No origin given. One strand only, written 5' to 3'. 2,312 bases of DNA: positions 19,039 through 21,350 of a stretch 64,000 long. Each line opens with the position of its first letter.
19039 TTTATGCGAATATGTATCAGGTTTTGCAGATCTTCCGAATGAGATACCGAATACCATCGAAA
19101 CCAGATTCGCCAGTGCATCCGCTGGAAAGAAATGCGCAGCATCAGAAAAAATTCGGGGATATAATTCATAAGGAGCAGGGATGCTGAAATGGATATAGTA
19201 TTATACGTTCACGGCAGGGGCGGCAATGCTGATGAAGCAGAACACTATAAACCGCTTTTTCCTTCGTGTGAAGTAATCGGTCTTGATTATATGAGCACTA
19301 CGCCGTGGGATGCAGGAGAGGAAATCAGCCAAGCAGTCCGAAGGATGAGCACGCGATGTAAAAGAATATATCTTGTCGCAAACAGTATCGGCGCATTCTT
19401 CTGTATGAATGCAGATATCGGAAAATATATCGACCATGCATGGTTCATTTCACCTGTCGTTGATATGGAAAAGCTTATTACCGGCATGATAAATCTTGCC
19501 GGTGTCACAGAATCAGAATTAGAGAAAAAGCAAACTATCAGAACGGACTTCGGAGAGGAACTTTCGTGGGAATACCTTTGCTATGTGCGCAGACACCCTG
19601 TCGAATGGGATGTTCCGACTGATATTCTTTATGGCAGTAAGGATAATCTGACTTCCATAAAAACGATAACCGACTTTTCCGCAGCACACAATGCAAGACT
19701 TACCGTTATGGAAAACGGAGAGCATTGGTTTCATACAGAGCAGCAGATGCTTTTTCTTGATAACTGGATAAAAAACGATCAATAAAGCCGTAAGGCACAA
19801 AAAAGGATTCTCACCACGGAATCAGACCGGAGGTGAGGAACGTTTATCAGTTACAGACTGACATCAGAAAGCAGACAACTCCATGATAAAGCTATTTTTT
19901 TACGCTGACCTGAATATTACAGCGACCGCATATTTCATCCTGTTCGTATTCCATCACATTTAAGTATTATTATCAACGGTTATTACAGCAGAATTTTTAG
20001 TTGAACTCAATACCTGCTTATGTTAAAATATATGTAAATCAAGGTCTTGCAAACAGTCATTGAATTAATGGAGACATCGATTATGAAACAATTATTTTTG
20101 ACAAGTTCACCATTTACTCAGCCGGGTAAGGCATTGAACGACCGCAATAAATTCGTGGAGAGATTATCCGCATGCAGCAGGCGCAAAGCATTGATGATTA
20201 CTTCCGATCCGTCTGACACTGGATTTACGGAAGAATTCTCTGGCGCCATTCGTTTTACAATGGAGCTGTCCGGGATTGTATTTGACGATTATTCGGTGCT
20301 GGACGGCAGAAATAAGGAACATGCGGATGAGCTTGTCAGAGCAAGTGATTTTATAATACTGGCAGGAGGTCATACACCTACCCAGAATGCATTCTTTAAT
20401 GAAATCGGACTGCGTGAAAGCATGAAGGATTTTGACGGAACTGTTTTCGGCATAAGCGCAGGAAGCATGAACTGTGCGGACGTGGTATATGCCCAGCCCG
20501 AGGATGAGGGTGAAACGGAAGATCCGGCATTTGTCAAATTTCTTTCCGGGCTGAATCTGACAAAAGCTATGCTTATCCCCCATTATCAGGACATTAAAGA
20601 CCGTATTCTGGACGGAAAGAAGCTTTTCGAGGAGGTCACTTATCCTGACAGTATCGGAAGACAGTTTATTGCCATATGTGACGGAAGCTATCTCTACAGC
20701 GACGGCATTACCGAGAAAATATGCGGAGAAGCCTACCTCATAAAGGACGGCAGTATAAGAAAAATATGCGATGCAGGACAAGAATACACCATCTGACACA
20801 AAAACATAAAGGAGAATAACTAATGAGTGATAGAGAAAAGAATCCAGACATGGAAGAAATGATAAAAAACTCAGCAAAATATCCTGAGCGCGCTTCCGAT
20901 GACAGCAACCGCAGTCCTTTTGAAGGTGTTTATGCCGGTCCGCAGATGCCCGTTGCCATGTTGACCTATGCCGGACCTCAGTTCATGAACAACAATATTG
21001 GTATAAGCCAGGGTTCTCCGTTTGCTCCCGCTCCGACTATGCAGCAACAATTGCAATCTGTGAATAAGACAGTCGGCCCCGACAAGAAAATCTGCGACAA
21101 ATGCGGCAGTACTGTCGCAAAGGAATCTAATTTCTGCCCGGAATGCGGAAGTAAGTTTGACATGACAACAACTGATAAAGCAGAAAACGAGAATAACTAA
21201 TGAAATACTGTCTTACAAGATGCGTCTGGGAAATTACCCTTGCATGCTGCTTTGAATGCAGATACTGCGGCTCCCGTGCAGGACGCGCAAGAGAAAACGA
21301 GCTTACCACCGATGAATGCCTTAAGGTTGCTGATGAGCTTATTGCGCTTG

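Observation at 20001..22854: Unclassified cassette: S51 peptidase, Cys-motif/YAGPQ protein, stand-alone radical SAM/SPASM enzyme, membrane XRE regulator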

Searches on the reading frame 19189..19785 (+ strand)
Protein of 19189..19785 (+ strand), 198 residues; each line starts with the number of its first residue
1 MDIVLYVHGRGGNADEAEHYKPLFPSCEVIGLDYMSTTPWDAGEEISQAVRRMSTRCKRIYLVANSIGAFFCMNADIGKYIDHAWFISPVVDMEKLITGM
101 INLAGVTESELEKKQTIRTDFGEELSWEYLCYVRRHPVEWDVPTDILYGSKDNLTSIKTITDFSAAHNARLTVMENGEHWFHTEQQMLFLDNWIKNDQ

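Call 3: search_protein_families(library=pfam, proteins=[window:19189-19785:+], max_evalue=0.01)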
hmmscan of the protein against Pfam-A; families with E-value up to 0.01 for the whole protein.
window:19189-19785:+ (198 aa): 4 families
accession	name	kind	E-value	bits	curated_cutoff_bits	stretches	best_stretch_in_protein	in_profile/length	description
PF00561.26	Abhydrolase_1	-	6.8e-05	23.1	25.8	0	117-183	173-242/245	alpha/beta hydrolase fold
PF12697.13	Abhydrolase_6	-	0.0025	19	26.3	0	4-183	1-208/217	Alpha/beta hydrolase family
PF20408.4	Abhydrolase_11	-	0.0025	18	27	1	139-185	125-171/193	Alpha/beta hydrolase domain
PF12146.15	Hydrolase_4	-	0.0031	17.3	27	0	116-186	167-239/239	Serine aminopeptidase, S33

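Call 4: search_protein_families(library=ncbifam, proteins=[window:19189-19785:+], max_evalue=0.01)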
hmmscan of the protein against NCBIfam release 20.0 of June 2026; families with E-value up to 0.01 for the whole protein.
window:19189-19785:+ (198 aa): 1 family
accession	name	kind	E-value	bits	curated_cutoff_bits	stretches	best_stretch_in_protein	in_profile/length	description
NF001908.0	PRK00668.1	equivalog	0.0047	16.7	155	1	76-125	62-111/141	nucleoside-diphosphate kinase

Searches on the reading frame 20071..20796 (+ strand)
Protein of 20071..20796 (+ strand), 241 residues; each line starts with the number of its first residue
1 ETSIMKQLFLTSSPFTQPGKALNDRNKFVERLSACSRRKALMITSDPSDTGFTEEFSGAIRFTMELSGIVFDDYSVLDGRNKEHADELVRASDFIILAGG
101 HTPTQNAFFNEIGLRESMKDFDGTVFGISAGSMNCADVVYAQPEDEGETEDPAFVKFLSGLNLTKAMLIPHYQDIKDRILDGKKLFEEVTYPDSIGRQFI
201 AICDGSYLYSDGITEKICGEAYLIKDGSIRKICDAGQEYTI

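Call 3: search_protein_families(library=pfam, proteins=[window:20071-20796:+], max_evalue=0.01)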
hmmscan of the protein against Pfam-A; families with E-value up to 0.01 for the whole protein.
window:20071-20796:+ (241 aa): 1 family
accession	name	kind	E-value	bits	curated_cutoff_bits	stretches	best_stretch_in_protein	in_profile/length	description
PF03575.23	Peptidase_S51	-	5.8e-07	29.8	23.9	1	81-210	72-198/206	Peptidase family S51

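Call 4: search_protein_families(library=ncbifam, proteins=[window:20071-20796:+], max_evalue=0.01)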
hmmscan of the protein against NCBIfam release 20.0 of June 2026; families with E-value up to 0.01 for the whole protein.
window:20071-20796:+ (241 aa): 0 families

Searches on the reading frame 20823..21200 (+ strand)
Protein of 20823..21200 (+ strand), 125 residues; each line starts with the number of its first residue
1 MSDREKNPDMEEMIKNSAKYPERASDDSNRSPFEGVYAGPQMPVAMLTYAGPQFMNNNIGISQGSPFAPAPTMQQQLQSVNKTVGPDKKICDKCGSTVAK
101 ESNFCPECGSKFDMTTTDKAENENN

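Call 3: search_protein_families(library=pfam, proteins=[window:20823-21200:+], max_evalue=0.01)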
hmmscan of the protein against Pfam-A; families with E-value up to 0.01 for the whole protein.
window:20823-21200:+ (125 aa): 8 families
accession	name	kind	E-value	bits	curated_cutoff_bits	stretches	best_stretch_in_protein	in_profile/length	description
PF13248.11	Zn_ribbon_3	-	1.4e-06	28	27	1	88-112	2-26/26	zinc-ribbon domain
PF13240.11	Zn_Ribbon_1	-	7.1e-06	26.1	25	1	91-111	2-22/23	zinc-ribbon domain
PF17032.10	Zn_ribbon_15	-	1.2e-05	26.4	28.9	1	81-109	51-73/73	zinc-ribbon family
PF12773.13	DZR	-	2e-05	25.1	27.3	1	88-109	24-45/45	Double zinc ribbon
PF18912.6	DZR_2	-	0.0011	19.2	27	1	84-113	17-47/56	Double zinc ribbon domain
PF07191.17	Zn_ribbon_6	-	0.0049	17.3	25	1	83-114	14-41/67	Double zinc ribbon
PF14803.11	Zn_ribbon_Nudix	-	0.0071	16.7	25.6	0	103-114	1-12/34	Nudix N-terminal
PF18439.7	zf_UBZ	-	0.0071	16.4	25.6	0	102-115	2-15/32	Ubiquitin-Binding Zinc Finger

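Call 4: search_protein_families(library=ncbifam, proteins=[window:20823-21200:+], max_evalue=0.01)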
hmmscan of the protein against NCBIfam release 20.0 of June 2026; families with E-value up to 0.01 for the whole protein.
window:20823-21200:+ (125 aa): 1 family
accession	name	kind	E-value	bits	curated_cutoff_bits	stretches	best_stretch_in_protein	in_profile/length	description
NF049953.1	ribbon_DG_selen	exception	0.0082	16.1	130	0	86-112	145-171/172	zinc ribbon-containing (seleno)protein DG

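Call 8: find_homologous_proteins(query=window:20823-21200:+)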
Query window:20823-21200:+ (125 aa): 2 proteins with E <= 0.001 among 3 candidates.
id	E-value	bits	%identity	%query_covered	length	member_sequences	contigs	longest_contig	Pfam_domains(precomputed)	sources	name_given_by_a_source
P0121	1.3e-76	272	98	100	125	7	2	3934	PF13240.12,PF12773.14,PF17032.11,PF13248.12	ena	-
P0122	2.3e-6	46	39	86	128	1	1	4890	PF13240.12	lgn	-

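Call 34: find_homologous_proteins(query=A2, max_evalue=0.001)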
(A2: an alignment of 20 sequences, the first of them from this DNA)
Query A2 (20 sequences) (125 aa, profile of the alignment): 208 proteins with E <= 0.001 among 3543 candidates; the best 120 are listed.
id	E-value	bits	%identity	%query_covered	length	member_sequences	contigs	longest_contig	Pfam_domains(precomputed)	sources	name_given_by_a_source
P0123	1.0e-29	121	34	62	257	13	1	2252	PF13240.12,PF12773.14,PF17032.11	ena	-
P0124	2.5e-28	117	28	98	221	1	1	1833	PF13240.12,PF13248.12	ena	-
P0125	3.6e-28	116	49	90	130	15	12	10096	PF13240.12,PF13248.12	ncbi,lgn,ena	-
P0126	8.2e-27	112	49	92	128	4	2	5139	PF13248.12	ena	-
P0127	8.4e-27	112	39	90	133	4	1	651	-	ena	-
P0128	1.2e-25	108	37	62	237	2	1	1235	PF18912.7,PF13240.12,PF12773.14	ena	-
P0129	2.7e-25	107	47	71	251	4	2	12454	PF13240.12,PF12773.14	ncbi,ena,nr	ncbi:MAG: zinc ribbon domain-containing protein [Clostridia bacterium]|nr:zinc ribbon domain-contain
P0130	1.4e-24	105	33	62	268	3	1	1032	PF13240.12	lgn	-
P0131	2.1e-24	104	46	19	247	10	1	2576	PF13240.12,PF12773.14,PF17032.11,PF24463.2,PF13248.12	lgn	-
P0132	2.7e-24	104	33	77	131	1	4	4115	-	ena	-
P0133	3.1e-24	103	29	73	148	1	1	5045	PF13240.12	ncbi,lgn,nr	ncbi:MAG: hypothetical protein K6E50_01410 [Lachnospiraceae bacterium]|nr:hypothetical protein [Lach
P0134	5.7e-24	103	27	72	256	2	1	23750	PF13240.12,PF12773.14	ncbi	-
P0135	1.1e-23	102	29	70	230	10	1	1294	-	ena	-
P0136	1.6e-23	101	28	76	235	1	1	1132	-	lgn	-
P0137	2.3e-23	101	35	76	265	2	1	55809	PF13240.12,PF12773.14,PF17032.11,PF13248.12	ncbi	-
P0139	1.2e-22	98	37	90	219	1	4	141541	PF18912.7,PF13240.12,PF12773.14,PF17032.11,PF13248.12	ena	-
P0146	3.9e-21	93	27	64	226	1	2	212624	PF13240.12,PF12773.14,PF17032.11,PF24460.2,PF13248.12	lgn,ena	-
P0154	6.7e-20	89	65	18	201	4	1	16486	PF13240.12,PF12773.14,PF17032.11,PF10571.16,PF24460.2,PF13248.12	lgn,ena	-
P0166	1.5e-18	85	33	59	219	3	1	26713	-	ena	-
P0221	2.8e-14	71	27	80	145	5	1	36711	-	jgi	-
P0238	8.1e-13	67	28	54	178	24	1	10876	PF13240.12,PF12773.14,PF13248.12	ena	-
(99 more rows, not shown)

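Call 35: find_encoding_contigs(protein=P0139, flank=4000, max_places=1)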
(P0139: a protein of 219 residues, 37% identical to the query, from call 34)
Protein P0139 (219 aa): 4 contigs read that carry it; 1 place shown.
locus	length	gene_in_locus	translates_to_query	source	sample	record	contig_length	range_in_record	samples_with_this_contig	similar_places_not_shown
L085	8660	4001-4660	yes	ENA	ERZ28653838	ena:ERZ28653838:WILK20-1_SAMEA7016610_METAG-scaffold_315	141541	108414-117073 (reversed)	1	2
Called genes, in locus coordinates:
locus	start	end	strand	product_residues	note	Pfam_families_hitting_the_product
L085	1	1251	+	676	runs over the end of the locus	PF02065:Melibiase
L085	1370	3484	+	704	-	PF17389:Bac_rhamnosid6H, PF17390:Bac_rhamnosid_C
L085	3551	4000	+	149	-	PF00075:RNase_H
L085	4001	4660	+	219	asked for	PF17032:Zn_ribbon_15 (faint), PF18912:DZR_2 (faint), PF12773:DZR, PF13240:Zn_Ribbon_1 (weak), PF13248:Zn_ribbon_3 (faint), PF13240:Zn_Ribbon_1 (weak)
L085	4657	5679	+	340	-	PF04055:Radical_SAM, PF13186:SPASM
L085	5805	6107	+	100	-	-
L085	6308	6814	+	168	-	PF01257:2Fe-2S_thioredx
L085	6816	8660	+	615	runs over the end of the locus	PF01257:2Fe-2S_thioredx (weak), PF12797:Fer4_2 (faint), PF01512:Complex1_51K, PF10589:NADH_4Fe-4S, PF12838:Fer4_7 (weak), PF13237:Fer4_10 (weak), PF00037:Fer4 (weak), PF12837:Fer4_6 (weak), +1 more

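Call 36: find_encoding_contigs(protein=P0146, flank=4000, max_places=1)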
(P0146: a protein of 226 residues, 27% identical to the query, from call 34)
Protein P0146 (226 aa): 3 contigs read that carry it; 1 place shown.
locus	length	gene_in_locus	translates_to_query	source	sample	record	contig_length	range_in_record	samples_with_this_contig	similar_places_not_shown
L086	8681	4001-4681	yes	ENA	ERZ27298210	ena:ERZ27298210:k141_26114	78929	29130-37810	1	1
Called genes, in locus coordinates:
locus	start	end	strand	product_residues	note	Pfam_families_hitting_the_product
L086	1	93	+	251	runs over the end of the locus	PF00583:Acetyltransf_1 (weak), PF08445:FR47 (weak)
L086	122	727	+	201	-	PF04525:LOR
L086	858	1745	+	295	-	-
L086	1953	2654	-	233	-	PF02811:PHP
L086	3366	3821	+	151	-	-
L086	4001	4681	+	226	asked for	PF13248:Zn_ribbon_3 (faint), PF17032:Zn_ribbon_15 (faint), PF12773:DZR, PF24460:DUF7575 (faint), PF13240:Zn_Ribbon_1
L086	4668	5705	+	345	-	PF04055:Radical_SAM, PF13353:Fer4_12 (weak), PF13186:SPASM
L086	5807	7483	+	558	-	PF02368:Big_2, PF23486:Ig_TMEM132_5th (weak)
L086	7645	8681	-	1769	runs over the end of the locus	-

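Call 37: find_encoding_contigs(protein=P0221, flank=4000, max_places=1)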
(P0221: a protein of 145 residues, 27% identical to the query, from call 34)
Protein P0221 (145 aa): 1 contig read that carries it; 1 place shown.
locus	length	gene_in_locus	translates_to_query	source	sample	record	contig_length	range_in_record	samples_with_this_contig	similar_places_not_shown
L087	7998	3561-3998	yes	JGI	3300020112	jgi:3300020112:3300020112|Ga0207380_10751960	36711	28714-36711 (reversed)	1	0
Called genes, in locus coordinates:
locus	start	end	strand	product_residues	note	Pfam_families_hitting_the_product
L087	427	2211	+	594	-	PF07498:Rho_N (weak), PF07497:Rho_RNA_bind, PF00006:ATP-synt_ab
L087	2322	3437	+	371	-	PF00248:Aldo_ket_red, PF13746:Fer4_18 (faint), PF14691:Fer4_20 (faint), PF14697:Fer4_21 (faint), PF12838:Fer4_7 (weak), PF13183:Fer4_8 (weak), PF13187:Fer4_9, PF13534:Fer4_17, +4 more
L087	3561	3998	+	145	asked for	-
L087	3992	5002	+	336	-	PF04055:Radical_SAM, PF13186:SPASM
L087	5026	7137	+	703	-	PF00916:Sulfate_transp, PF01740:STAS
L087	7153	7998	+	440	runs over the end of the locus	PF06738:ThrE, PF12821:ThrE_2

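Call 38: find_encoding_contigs(protein=P0166, flank=4000, max_places=1)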
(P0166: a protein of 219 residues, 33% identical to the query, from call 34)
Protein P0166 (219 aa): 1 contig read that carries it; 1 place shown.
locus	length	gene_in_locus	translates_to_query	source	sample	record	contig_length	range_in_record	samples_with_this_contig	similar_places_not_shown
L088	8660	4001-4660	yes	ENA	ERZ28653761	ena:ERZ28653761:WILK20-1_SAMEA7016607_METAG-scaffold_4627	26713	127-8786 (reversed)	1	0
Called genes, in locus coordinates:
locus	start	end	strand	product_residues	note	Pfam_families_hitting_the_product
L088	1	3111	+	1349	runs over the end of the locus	PF25596:CPSase_L_D1, PF02786:CPSase_L_D2, PF02787:CPSase_L_D3, PF25596:CPSase_L_D1, PF02655:ATP-grasp_3, PF02786:CPSase_L_D2, PF15632:ATPgrasp_Ter (weak), PF01678:DAP_epimerase, +5 more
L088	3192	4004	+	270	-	-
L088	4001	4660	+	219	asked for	-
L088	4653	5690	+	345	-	PF04055:Radical_SAM, PF13186:SPASM (weak)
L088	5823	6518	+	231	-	PF00923:TAL_FSA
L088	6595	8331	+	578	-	PF00583:Acetyltransf_1, PF13302:Acetyltransf_3, PF13508:Acetyltransf_7, PF00144:Beta-lactamase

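Call 39: find_encoding_contigs(protein=P0154, flank=4000, max_places=1)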
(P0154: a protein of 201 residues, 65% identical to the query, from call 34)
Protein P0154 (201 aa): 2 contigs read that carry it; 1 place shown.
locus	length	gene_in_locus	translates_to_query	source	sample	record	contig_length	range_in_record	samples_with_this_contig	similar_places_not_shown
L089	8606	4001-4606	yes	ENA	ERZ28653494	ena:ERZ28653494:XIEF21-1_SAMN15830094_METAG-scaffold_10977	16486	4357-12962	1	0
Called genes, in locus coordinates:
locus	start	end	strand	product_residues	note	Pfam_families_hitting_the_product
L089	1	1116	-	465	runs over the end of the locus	PF01554:MatE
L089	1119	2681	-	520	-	PF13646:HEAT_2, PF01170:UPF0020, PF05175:MTS, PF11599:AviRa (faint), PF13649:Methyltransf_25 (faint), PF13847:Methyltransf_31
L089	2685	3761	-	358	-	PF03033:Glyco_transf_28, PF13528:Glyco_trans_1_3 (faint), PF04101:Glyco_tran_28_C, PF00201:UDPGT (weak)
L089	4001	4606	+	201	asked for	PF17032:Zn_ribbon_15 (faint), PF24460:DUF7575 (faint), PF10571:UPF0547 (faint), PF12773:DZR, PF13240:Zn_Ribbon_1 (weak), PF13248:Zn_ribbon_3 (weak)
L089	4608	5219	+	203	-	PF13240:Zn_Ribbon_1 (weak)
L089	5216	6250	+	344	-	PF04055:Radical_SAM, PF13186:SPASM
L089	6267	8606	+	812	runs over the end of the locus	PF07992:Pyr_redox_2, PF13738:Pyr_redox_3, PF00070:Pyr_redox, PF02852:Pyr_redox_dim, PF00581:Rhodanese, PF01206:TusA, PF02635:DsrE (weak), PF13686:DrsE_2, +3 more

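Call 40: find_encoding_contigs(protein=P0238, flank=4000, max_places=1)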
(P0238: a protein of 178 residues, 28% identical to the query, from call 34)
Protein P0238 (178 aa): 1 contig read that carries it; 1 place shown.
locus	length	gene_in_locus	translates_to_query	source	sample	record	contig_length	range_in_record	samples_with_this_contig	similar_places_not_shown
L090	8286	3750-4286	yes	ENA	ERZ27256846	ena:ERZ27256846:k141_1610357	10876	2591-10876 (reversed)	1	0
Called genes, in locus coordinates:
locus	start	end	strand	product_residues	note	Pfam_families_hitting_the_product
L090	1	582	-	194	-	?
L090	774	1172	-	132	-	-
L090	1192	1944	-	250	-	PF12146:Hydrolase_4 (faint), PF00561:Abhydrolase_1 (weak), PF12697:Abhydrolase_6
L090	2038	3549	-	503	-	PF22848:ASD1_dom, PF06964:Alpha-L-AF_C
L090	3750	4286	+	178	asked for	PF13248:Zn_ribbon_3, PF12773:DZR (weak), PF13240:Zn_Ribbon_1 (weak)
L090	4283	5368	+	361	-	PF04055:Radical_SAM, PF13186:SPASM (weak)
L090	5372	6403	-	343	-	PF01208:URO-D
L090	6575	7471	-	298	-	PF01261:AP_endonuc_2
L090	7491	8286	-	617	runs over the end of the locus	PF02776:TPP_enzyme_N, PF00205:TPP_enzyme_M, PF02775:TPP_enzyme_C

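Call 90: predict_structure(alignment_id=A5)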
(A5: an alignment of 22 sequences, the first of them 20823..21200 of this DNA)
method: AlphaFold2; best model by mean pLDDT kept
length: 125 residues; sequences in the alignment: 22
mean_pLDDT: 59.5   pTM: 0.22
mean pLDDT of the five models: 59.5, 57.9, 55.3, 55.0, 52.3
residues with pLDDT >= 90: 0; 70-90: 25; 50-70: 70; < 50: 30
segments of 3 or more residues with pLDDT < 50: 59-63, 65-67, 75-78, 116-125
pLDDT, mean of each block of 10 residues (from residue 1): 57 65 61 61 60 51 47 50 60 77 77 56 44
secondary structure, 60 per line:
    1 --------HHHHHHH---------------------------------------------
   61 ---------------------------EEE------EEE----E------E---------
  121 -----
elements in order: H9-15 E88-90 E97-99
